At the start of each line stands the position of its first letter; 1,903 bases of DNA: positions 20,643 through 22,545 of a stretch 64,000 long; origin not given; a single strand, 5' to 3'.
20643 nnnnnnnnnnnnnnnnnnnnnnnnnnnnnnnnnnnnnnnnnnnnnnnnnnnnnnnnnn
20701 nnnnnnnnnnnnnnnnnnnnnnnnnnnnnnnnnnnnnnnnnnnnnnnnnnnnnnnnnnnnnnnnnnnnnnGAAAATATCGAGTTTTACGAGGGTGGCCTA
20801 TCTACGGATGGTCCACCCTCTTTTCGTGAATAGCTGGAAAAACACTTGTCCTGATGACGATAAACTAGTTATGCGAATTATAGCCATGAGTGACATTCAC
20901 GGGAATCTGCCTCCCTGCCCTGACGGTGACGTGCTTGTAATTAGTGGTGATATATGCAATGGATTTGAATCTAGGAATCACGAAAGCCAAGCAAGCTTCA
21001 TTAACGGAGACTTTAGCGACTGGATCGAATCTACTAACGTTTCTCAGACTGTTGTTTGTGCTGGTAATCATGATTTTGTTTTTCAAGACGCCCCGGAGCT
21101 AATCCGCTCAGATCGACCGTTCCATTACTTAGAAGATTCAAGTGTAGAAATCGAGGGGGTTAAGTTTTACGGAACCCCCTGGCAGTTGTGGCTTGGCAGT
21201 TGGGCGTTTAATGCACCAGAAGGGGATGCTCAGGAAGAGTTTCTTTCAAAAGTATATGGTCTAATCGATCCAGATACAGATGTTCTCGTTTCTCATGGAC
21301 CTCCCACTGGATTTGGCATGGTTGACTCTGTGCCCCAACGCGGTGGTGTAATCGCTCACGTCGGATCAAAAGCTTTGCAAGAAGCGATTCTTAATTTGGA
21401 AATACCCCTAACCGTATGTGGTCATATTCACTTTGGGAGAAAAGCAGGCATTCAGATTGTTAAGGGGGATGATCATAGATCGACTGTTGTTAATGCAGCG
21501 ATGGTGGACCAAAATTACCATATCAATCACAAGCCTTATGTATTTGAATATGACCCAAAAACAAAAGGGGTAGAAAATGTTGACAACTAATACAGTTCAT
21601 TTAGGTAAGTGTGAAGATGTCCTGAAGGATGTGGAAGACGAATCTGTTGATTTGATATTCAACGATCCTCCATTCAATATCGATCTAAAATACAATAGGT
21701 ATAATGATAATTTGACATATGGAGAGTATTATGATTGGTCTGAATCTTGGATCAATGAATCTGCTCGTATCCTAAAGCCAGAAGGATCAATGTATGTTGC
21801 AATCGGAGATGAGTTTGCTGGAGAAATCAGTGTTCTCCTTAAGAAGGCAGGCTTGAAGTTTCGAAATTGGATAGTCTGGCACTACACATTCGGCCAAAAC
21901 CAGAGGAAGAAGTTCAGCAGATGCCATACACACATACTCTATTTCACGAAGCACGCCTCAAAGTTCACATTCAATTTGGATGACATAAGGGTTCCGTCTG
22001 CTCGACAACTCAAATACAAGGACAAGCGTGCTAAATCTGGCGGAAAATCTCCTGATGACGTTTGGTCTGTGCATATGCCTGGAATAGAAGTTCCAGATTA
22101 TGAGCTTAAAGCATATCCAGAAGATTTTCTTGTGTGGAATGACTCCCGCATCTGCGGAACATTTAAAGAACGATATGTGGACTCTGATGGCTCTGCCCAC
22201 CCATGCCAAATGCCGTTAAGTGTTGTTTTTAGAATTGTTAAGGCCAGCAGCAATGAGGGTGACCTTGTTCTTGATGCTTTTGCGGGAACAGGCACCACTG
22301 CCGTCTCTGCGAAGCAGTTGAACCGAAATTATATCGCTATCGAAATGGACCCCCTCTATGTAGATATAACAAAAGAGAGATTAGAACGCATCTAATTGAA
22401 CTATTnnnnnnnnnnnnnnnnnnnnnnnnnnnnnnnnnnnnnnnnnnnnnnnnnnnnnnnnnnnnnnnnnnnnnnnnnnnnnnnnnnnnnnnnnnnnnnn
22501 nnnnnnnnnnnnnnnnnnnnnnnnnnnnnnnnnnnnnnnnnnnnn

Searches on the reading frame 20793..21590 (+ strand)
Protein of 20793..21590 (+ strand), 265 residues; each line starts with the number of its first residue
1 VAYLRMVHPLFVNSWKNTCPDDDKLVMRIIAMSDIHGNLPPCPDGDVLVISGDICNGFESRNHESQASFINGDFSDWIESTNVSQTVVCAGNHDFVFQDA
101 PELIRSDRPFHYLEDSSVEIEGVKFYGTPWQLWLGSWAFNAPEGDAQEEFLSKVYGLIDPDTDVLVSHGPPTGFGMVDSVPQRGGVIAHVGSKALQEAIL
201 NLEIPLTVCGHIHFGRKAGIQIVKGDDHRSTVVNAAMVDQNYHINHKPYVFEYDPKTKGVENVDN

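Call 3: search_protein_families(library=pfam, proteins=[window:20793-21590:+], max_evalue=0.1)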
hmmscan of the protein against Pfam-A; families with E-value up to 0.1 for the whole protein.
window:20793-21590:+ (265 aa): 2 families
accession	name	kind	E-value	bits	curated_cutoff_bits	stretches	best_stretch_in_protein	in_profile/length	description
PF00149.33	Metallophos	-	2.1e-09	38.6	21.5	1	27-213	1-189/191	Calcineurin-like phosphoesterase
PF12850.12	Metallophos_2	-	0.021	15.3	27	0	27-126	1-85/154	Calcineurin-like phosphoesterase superfamily domain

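Call 5: search_protein_families(library=phrogs, proteins=[window:20793-21590:+], max_evalue=0.01)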
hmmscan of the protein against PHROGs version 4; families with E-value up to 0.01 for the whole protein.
window:20793-21590:+ (265 aa): 1 family
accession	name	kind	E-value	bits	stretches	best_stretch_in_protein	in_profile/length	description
phrog_1649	-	other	4.6e-14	52.8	1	25-218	34-257/308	metallo-phosphoesterase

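Call 45: search_protein_families(library=ncbifam, proteins=[window:20793-21590:+], max_evalue=0.01)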
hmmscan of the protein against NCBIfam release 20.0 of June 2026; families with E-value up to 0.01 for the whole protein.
window:20793-21590:+ (265 aa): 3 families
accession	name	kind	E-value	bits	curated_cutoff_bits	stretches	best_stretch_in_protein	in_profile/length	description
TIGR03729.1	acc_ester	subfamily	0.00014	21.4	148.25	0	188-217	194-223/239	putative phosphoesterase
NF053861.1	DS8_antiphage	equivalog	0.0002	19.2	790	1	46-100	35-90/994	anti-phage protein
NF053862.1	DS9_1_antiphage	equivalog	0.0063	15.4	420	0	47-104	243-298/486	anti-phage phosphoesterase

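Call 65: search_solved_structures(query=window:20793-21590:+, max_evalue=0.01)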
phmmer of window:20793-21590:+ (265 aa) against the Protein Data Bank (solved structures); distinct sequences matched with E-value up to 0.01: 3.
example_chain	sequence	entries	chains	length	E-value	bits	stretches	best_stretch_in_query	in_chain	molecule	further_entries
3rl4_A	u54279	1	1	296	1e-19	73.8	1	111-253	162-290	Metallophosphoesterase MPPED2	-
3rl3_A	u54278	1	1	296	2.2e-18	69.5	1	111-253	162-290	Metallophosphoesterase MPPED2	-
3rl5_A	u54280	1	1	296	1.3e-17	67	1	111-253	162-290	Metallophosphoesterase MPPED2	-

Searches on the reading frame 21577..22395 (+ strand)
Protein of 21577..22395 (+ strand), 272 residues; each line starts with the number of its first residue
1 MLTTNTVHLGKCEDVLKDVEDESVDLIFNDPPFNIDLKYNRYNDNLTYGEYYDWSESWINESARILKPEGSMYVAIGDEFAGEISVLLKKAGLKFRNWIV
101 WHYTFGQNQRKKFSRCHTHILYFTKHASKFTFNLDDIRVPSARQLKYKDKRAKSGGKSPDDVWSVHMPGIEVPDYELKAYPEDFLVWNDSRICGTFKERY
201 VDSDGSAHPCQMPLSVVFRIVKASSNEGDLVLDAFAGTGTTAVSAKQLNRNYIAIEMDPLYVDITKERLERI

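Call 3: search_protein_families(library=pfam, proteins=[window:21577-22395:+], max_evalue=0.1)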
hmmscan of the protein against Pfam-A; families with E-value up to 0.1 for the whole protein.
window:21577-22395:+ (272 aa): 10 families
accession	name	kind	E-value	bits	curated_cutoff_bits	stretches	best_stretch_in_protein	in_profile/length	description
PF01555.25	N6_N4_Mtase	-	2.1e-54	185.2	26.7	1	24-267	1-221/221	DNA methylase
PF03602.21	Cons_hypoth95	-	8.1e-05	22.8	24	0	10-45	99-135/182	Conserved hypothetical protein 95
PF02475.24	TRM5-TYW2_MTfase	-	0.0017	18.7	28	1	222-266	31-77/164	TRM5/TYW2 methyltransferase domain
PF05175.20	MTS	-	0.003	17.7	23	1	13-76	88-140/170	Methyltransferase small domain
PF01170.24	UPF0020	-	0.0043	17.2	22.3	0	224-257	25-58/197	RMKL-like, methyltransferase domain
PF13847.12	Methyltransf_31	-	0.018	15.1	27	0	227-269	3-48/145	Methyltransferase domain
PF00398.26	RrnaAD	-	0.022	14.3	24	1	221-270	24-73/263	Ribosomal RNA adenine dimethylase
PF13649.12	Methyltransf_25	-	0.029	15.5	27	0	231-270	1-42/97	Methyltransferase domain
PF02086.21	MethyltransfD12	-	0.053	13.7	22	0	5-45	158-200/253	D12 class N6 adenine-specific DNA methyltransferase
PF08241.18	Methyltransf_11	-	0.059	14.5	21.2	0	57-73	78-94/95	Methyltransferase domain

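Call 5: search_protein_families(library=phrogs, proteins=[window:21577-22395:+], max_evalue=0.01)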
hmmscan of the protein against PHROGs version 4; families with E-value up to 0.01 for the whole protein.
window:21577-22395:+ (272 aa): 14 families
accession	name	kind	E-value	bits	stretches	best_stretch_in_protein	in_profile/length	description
phrog_67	-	other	7e-62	211.5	1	3-271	122-345/743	DNA methyltransferase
phrog_498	-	other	1.6e-36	127.1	1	11-270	210-421/633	DNA methyltransferase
phrog_3008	-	other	8.7e-19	68.7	1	205-271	147-213/244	DNA methyltransferase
phrog_6025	-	other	1.2e-17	65.1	1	6-112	13-119/192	DNA methyltransferase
phrog_18293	-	other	1.6e-14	54.9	1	204-271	42-109/119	methyltransferase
phrog_12517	-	unknown function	1.5e-13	51.6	2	9-129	164-305/316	-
phrog_6952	-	other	3e-11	44.5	1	206-260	112-166/181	DNA methyltransferase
phrog_23085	-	unknown function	3e-10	40.9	1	202-268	38-104/138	-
phrog_8769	-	other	8.9e-10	39.3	1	227-271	11-55/71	methyltransferase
phrog_23148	-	unknown function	2.5e-09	38.4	1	197-270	77-147/165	-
phrog_16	-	DNA, RNA and nucleotide metabolism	9.5e-09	35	1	183-261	822-901/986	DNA helicase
phrog_18146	-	other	5.8e-06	26.5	1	209-261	50-103/452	DNA methyltransferase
phrog_12862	-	unknown function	6.5e-05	23.9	1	7-130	5-119/149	-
phrog_11619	-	other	8.3e-05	23.1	1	13-71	76-133/186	DNA methyltransferase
